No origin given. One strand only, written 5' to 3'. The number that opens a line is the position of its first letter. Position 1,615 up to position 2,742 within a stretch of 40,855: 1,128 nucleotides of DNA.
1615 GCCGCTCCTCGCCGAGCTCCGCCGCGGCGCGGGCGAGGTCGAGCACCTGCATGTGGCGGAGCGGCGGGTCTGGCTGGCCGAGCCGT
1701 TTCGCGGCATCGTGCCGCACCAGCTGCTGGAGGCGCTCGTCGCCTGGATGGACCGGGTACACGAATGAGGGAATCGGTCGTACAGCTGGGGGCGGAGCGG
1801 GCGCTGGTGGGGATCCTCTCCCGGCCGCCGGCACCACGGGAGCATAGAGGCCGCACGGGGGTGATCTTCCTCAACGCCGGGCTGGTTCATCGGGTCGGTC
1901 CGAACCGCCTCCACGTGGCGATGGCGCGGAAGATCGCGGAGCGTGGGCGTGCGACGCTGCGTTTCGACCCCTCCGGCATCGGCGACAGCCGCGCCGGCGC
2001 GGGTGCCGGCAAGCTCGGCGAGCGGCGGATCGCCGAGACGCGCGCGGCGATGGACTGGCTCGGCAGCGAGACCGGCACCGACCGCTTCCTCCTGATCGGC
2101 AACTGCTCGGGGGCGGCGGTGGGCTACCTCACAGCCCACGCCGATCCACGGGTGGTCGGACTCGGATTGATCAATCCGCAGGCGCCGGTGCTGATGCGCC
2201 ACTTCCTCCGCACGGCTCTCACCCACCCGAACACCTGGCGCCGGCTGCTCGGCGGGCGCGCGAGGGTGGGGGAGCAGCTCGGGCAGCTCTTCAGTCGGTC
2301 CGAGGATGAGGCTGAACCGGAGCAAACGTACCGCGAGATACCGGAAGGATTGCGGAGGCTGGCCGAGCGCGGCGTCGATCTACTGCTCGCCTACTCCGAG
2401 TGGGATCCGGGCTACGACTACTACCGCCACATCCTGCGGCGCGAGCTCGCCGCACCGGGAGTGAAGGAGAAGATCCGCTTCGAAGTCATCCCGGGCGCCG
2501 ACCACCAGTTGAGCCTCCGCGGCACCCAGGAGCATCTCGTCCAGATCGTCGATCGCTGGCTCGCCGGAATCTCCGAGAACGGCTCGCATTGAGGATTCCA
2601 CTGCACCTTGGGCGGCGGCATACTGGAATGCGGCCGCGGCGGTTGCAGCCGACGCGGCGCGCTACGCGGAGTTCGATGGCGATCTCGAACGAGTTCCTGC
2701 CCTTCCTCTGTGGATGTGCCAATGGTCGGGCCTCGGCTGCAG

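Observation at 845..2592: Tandem paralogous alpha/beta hydrolases: one with Cys nucleophile (GNCSG), one with the nucleophile position occupied by Arg (GLRLG)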

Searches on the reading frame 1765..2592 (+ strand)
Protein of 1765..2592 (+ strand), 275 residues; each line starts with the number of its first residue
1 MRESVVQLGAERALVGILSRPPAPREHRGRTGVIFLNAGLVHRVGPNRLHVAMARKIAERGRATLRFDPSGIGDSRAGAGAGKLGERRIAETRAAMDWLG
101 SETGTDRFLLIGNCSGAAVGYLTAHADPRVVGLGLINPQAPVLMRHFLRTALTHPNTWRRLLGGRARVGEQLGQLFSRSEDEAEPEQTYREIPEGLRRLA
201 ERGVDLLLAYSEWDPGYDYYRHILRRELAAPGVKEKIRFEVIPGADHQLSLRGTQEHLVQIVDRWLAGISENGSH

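Call 3: search_protein_families(library=ncbifam, proteins=[window:1765-2592:+], max_evalue=0.01)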
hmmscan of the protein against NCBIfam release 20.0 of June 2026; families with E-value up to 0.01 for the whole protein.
window:1765-2592:+ (275 aa): 4 families
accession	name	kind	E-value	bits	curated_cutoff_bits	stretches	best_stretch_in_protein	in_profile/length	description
TIGR03100.1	hydr1_PEP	hypoth_equivalog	9e-29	100.6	168.45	1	10-266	10-272/274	hydrolase 1, exosortase A system-associated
TIGR03101.1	hydr2_PEP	hypoth_equivalog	0.00038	20.1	202.75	1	11-139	8-133/266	hydrolase 2, exosortase A system-associated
NF058544.1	IVPilMotSglTMyx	equivalog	0.00045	20.1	300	1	54-139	56-138/210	type IV pili motility protein SglT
NF041096.1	esterase_EstD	equivalog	0.0012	17.9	600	1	44-143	178-278/421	esterase EstD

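Call 4: search_protein_families(library=pfam, proteins=[window:1765-2592:+], max_evalue=0.01)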
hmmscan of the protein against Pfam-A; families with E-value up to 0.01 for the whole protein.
window:1765-2592:+ (275 aa): 2 families
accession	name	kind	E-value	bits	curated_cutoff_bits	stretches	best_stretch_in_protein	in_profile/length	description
PF00561.26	Abhydrolase_1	-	0.0002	21.5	25.8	1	53-162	19-128/245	alpha/beta hydrolase fold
PF12146.15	Hydrolase_4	-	0.00077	19.3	27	1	52-144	22-115/239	Serine aminopeptidase, S33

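Call 10: find_homologous_proteins(query=window:1765-2592:+, max_evalue=0.001)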
Query window:1765-2592:+ (275 aa): 423 proteins with E <= 0.001 among 8000 candidates; the best 120 are listed.
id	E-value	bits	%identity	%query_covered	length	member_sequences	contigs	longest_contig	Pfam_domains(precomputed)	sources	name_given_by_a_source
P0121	5.4e-176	602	98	100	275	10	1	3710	-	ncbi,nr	ncbi:MAG: hypothetical protein M3418_06220 [Gemmatimonadota bacterium]|nr:hypothetical protein [Gemm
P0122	3.1e-143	494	82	99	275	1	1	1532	-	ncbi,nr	ncbi:MAG TPA: hypothetical protein VGR27_00710 [Longimicrobiaceae bacterium]|nr:hypothetical protein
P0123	3.1e-122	425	71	99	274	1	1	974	PF00561.27,PF12146.16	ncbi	-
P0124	5.9e-85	303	53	100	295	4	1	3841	PF12697.14,PF00561.27,PF12146.16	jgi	jgi:alpha-beta hydrolase superfamily lysophospholipase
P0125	1.7e-82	295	56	96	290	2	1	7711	PF12697.14,PF00561.27,PF12146.16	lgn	-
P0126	8.7e-81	289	53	97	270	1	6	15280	PF12697.14,PF00561.27,PF12146.16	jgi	jgi:pimeloyl-ACP methyl ester carboxylesterase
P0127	2.1e-80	288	53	97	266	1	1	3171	PF12697.14,PF00561.27,PF12146.16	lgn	-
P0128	3.6e-79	284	55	96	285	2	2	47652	PF12697.14,PF00561.27,PF12146.16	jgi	-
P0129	5.4e-76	274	50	96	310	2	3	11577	PF00561.27,PF12146.16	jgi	jgi:pimeloyl-ACP methyl ester carboxylesterase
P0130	1.5e-75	272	52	97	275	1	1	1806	PF12697.14,PF00561.27,PF12146.16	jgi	jgi:pimeloyl-ACP methyl ester carboxylesterase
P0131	6.5e-75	270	49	99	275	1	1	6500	PF12697.14,PF12146.16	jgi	-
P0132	2.1e-71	259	48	96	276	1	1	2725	PF12697.14,PF00561.27,PF12146.16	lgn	-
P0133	5.6e-70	254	47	99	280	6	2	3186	-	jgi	jgi:pimeloyl-ACP methyl ester carboxylesterase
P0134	1.1e-67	246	48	96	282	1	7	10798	PF12697.14,PF00561.27,PF12146.16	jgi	jgi:pimeloyl-ACP methyl ester carboxylesterase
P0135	1.1e-67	246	49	96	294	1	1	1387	PF00561.27,PF12146.16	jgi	jgi:hypothetical protein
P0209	2.2e-38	150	36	96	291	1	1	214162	PF00561.27,PF12146.16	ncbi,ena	-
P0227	3.7e-37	146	35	97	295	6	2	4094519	PF12697.14,PF00561.27,PF12146.16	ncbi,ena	-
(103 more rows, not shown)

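Call 29: predict_structure(alignment_id=A1)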
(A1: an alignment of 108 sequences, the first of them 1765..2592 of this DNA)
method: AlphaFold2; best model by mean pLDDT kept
length: 275 residues; sequences in the alignment: 108
mean_pLDDT: 89.3   pTM: 0.88
mean pLDDT of the five models: 89.3, 86.8, 86.6, 86.3, 85.0
residues with pLDDT >= 90: 185; 70-90: 68; 50-70: 20; < 50: 2
segments of 3 or more residues with pLDDT < 50: none
pLDDT, mean of each block of 10 residues (from residue 1): 93 94 84 90 77 95 94 78 87 97 97 95 97 96 89 88 80 67 57 95 98 95 94 96 95 96 96 69
secondary structure, 60 per line:
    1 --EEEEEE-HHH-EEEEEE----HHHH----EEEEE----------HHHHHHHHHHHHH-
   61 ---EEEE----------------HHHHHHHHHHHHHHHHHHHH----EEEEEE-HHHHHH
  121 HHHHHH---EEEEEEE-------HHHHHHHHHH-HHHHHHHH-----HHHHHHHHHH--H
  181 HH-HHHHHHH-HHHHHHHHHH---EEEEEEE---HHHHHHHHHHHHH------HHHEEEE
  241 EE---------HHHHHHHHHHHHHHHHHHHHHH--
elements in order: E3-8 E14-19 H24-27 E32-36 H47-59 E64-67 H84-103 E108-113 H115-126 E130-136 H144-153 H155-162 H168-177 H184-190 H192-201 E205-211 H215-227 E237-242 H252-273

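Call 33: search_solved_structures(query=A1, max_evalue=0.01, show_alignments=3)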
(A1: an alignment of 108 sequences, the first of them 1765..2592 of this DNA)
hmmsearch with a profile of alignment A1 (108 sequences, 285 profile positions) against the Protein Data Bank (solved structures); distinct sequences matched with E-value up to 0.01: 44.
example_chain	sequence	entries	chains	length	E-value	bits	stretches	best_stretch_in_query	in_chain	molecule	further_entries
9pjb_A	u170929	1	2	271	5.4e-29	104.7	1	7-139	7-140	MHETase MHT043-5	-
8b4u_A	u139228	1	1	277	3.3e-19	72.6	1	6-139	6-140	Alpha/beta hydrolase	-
9pir_A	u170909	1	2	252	4.7e-17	65.6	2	7-105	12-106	Alpha/beta fold hydrolase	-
9pic_A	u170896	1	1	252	7.3e-17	64.9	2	7-105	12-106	Alpha/beta fold hydrolase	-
9pid_A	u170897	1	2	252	7.9e-17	64.8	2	7-105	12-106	Alpha/beta fold hydrolase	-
7qjm_A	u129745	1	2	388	9.4e-14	54.7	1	52-257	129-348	alpha/beta-hydrolase (202)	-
7wwh_A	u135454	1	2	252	1.3e-13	54.3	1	12-142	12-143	Alpha/beta hydrolase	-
9w30_A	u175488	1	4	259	1.5e-12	50.8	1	10-124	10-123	Alpha/beta superfamily hydrolase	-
7q4h_A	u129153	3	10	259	3.1e-10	43.2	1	11-127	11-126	Hydrolase_4 domain-containing protein | Serine aminopeptidase S33 domain-containing protein | Prolyl oligopeptidase family protein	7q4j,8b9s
9h0z_A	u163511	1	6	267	6.2e-10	42.2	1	11-126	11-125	Serine aminopeptidase S33 domain-containing protein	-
9wo1_A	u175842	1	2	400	7.6e-10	41.9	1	52-148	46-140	Osmotically inducible protein C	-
5cml_A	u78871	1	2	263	1.9e-09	40.6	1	52-163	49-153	OsmC family protein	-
5xb6_A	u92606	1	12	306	2e-08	37.2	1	54-140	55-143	Uncharacterized protein YcjY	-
2hdw_A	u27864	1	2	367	2.1e-07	33.9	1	54-151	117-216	Hypothetical protein PA2218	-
6lzh_A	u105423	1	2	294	9.8e-07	31.7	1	53-140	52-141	GrgF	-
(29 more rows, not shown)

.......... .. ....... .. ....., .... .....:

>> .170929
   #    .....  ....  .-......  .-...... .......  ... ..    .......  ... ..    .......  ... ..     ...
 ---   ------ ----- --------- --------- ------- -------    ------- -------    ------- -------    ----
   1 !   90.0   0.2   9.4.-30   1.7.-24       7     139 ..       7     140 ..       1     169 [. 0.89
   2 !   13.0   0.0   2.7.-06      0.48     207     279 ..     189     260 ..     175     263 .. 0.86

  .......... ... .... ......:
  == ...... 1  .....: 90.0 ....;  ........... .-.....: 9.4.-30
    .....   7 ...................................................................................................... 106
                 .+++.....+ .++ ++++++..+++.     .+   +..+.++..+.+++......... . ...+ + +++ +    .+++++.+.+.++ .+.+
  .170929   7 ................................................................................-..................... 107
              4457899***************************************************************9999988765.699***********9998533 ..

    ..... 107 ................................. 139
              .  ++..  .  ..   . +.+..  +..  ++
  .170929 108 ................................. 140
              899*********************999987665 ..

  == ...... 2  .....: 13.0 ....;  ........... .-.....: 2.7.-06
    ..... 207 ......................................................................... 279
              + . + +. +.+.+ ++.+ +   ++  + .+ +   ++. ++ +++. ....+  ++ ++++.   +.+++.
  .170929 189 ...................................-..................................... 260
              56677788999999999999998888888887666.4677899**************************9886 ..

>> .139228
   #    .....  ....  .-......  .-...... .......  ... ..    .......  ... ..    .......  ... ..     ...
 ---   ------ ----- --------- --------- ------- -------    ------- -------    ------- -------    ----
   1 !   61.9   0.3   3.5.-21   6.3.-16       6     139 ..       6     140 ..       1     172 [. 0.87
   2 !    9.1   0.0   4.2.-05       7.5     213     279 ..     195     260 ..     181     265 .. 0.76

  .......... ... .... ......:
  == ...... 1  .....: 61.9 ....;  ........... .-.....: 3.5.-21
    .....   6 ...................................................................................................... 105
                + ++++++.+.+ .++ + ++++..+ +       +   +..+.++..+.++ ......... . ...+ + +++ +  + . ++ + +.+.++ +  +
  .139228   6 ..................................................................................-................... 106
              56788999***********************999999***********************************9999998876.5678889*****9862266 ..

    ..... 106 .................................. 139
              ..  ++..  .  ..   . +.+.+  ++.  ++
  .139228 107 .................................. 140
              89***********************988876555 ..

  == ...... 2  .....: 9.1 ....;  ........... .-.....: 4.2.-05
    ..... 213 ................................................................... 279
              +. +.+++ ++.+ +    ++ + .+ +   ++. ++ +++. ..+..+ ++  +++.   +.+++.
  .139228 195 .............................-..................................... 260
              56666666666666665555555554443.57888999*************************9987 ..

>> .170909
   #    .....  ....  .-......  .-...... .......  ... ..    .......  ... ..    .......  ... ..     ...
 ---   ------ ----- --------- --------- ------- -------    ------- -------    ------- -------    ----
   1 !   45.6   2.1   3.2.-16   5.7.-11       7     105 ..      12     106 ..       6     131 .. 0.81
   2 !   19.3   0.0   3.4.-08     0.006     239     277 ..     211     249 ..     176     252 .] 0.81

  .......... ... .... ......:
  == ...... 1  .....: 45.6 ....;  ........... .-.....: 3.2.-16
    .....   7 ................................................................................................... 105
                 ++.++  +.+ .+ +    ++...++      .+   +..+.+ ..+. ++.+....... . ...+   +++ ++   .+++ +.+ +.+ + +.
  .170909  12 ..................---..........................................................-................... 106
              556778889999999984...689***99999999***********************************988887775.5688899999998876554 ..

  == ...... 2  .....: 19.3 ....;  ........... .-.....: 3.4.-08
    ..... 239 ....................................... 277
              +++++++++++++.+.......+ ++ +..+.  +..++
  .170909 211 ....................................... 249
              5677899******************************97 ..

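Call 34: fold_search(model_id=the predicted structure, library=pdb)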
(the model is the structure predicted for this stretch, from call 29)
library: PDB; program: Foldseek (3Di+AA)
matches with E <= 10: 1730; with E <= 0.001: 1176
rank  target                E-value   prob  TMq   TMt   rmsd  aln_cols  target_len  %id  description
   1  8b4u                  7.4e-12  1.00  0.64  0.66   7.4       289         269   19  The crystal structure of PET46, a PETase enzyme from Candidatus bathyarchaeota (released 2023-08-23)
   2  7qjm_A                1.1e-11  1.00  0.56  0.52  10.7       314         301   22  Crystal structure of an alpha/beta-hydrolase enzyme from Chloroflexus sp. MS-G (202) (released 2022-12-28)
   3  7qjm_B                1.8e-11  1.00  0.55  0.52  10.8       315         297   22  Crystal structure of an alpha/beta-hydrolase enzyme from Chloroflexus sp. MS-G (202) (released 2022-12-28)
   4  7wwh_A                2.2e-11  1.00  0.62  0.67   5.2       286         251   17  Crystal structure of the Geobacillus thermoglucosidasius feruloyl esterase GthFAE (released 2022-03-09)
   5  9l75_B                2.9e-10  1.00  0.55  0.57   8.9       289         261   17  A novel PE hydrolase and its structural basis (released 2025-12-31)
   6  7z2x_B                3.3e-10  1.00  0.61  0.64   6.8       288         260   14  Wild-type ferulic acid esterase from Lactobacillus buchneri (released 2022-11-30)
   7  1mt3                  4.2e-10  1.00  0.61  0.58   8.5       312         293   12  Crystal Structure of the Tricorn Interacting Factor Selenomethionine-F1 (released 2002-11-06)
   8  7z2x_A                4.8e-10  1.00  0.60  0.62   6.8       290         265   14  Wild-type ferulic acid esterase from Lactobacillus buchneri (released 2022-11-30)
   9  8skm_A                6.0e-10  1.00  0.58  0.62   7.0       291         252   18  Wild type chlorogenic acid esterase from Lactobacillus helveticus (released 2024-03-27)
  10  6lzh_A                6.0e-10  1.00  0.60  0.57  11.5       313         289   17  Crystal structure of Alpha/beta hydrolase GrgF from Penicillium sp. sh18 (released 2020-06-24)
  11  2i3d_A                8.2e-10  1.00  0.56  0.69   5.6       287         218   16  Crystal Structure of Protein of Unknown Function ATU1826, a Putative Alpha/Beta Hydrolase from Agrobacterium tumefacie (released 2006-09-19)
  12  2i3d_B                1.0e-09  1.00  0.58  0.70   5.5       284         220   16  Crystal Structure of Protein of Unknown Function ATU1826, a Putative Alpha/Beta Hydrolase from Agrobacterium tumefacie (released 2006-09-19)
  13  7q4h_A                1.1e-09  1.00  0.58  0.61   7.7       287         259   16  A thermostable lipase from Thermoanaerobacter thermohydrosulfuricus in complex with PMSF (released 2023-05-10)
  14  3trd                  1.3e-09  1.00  0.54  0.69   4.8       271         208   17  Structure of an alpha-beta serine hydrolase homologue from Coxiella burnetii (released 2011-09-21)
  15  1xqv                  1.3e-09  1.00  0.62  0.59   8.1       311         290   13  Crystal structure of inactive F1-mutant G37A (released 2005-07-12)
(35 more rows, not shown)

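Call 53: find_encoding_contigs(protein=P0121, flank=10000, max_places=2)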
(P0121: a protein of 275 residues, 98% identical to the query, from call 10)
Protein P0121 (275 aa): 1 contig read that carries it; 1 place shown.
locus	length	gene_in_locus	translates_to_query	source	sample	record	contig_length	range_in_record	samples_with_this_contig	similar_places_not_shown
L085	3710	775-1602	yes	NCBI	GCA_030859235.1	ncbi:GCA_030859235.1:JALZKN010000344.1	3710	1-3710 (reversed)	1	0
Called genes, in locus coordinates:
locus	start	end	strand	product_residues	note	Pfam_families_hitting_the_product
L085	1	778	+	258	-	PF12146:Hydrolase_4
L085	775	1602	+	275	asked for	-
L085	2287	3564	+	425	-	PF13439:Glyco_transf_4, PF13579:Glyco_trans_4_4, PF00534:Glycos_transf_1, PF13692:Glyco_trans_1_4, PF13524:Glyco_trans_1_2 (faint)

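Call 68: search_protein_families(library=ncbifam, proteins=[window:1765-2589:+], max_evalue=1e-8)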
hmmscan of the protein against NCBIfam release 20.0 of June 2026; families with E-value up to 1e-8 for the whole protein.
seq(275 aa): 1 family
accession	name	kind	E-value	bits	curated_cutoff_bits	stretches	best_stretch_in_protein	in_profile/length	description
TIGR03100.1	hydr1_PEP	hypoth_equivalog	9e-29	100.6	168.45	1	10-266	10-272/274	hydrolase 1, exosortase A system-associated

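Call 76: find_encoding_contigs(protein=P0227, flank=6000, max_places=1)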
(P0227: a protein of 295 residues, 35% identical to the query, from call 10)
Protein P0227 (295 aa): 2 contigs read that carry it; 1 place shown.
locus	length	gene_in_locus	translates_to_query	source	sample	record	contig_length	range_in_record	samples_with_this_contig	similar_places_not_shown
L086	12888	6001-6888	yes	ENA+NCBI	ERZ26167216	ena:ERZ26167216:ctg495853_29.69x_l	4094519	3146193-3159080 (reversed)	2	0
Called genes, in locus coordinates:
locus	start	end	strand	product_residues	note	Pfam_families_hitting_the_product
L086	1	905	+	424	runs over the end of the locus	PF00501:AMP-binding (weak)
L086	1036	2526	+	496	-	PF22483:Mu-transpos_C_2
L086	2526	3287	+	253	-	PF01695:IstB_IS21, PF00308:Bac_DnaA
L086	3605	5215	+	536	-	PF00501:AMP-binding, PF13193:AMP-binding_C, PF00550:PP-binding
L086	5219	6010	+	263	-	PF12697:Abhydrolase_6 (weak), PF12146:Hydrolase_4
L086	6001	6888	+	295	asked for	PF00561:Abhydrolase_1, PF12146:Hydrolase_4, PF12697:Abhydrolase_6 (weak)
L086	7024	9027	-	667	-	PF13727:CoA_binding_3, PF00106:adh_short (faint), PF01073:3Beta_HSD (weak), PF01370:Epimerase, PF02719:Polysacc_synt_2, PF04321:RmlD_sub_bind, PF08659:KR (weak), PF16363:GDP_Man_Dehyd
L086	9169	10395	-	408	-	PF01041:DegT_DnrJ_EryC1, PF00266:Aminotran_5 (faint), PF01053:Cys_Met_Meta_PP (weak), PF01212:Beta_elim_lyase (weak)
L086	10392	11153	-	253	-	PF02397:Bac_transf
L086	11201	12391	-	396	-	PF17210:SdrD_B (faint), PF22904:NOMO1-like_2nd (faint), PF13620:CarboxypepD_reg (weak)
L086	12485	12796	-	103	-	PF13620:CarboxypepD_reg, PF13715:CarbopepD_reg_2 (weak)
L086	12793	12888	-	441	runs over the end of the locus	PF13620:CarboxypepD_reg (weak), PF13715:CarbopepD_reg_2 (faint), PF22904:NOMO1-like_2nd (faint), PF17210:SdrD_B (faint), PF14686:fn3_3 (faint), PF13620:CarboxypepD_reg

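Call 77: find_encoding_contigs(protein=P0209, flank=6000, max_places=1)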
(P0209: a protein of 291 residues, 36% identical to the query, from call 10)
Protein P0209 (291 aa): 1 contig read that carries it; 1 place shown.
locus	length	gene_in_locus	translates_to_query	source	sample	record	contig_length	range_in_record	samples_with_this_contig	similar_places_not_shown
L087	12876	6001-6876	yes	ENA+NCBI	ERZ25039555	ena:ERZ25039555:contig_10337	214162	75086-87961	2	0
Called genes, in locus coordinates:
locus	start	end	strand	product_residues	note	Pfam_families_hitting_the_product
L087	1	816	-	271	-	PF00975:Thioesterase, PF12697:Abhydrolase_6 (weak)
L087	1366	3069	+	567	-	PF00664:ABC_membrane, PF00005:ABC_tran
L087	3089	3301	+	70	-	-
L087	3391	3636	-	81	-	-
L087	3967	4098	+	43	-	-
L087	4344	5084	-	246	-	PF18998:Flg_new_2 (faint)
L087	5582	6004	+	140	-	-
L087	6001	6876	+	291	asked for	PF00561:Abhydrolase_1 (weak), PF12146:Hydrolase_4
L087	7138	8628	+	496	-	PF13807:GNVR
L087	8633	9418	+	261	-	-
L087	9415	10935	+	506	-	PF04932:Wzy_C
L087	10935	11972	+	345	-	PF01522:Polysacc_deac_1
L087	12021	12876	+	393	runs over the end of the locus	PF13439:Glyco_transf_4, PF13579:Glyco_trans_4_4 (weak), PF00534:Glycos_transf_1, PF13692:Glyco_trans_1_4, PF13524:Glyco_trans_1_2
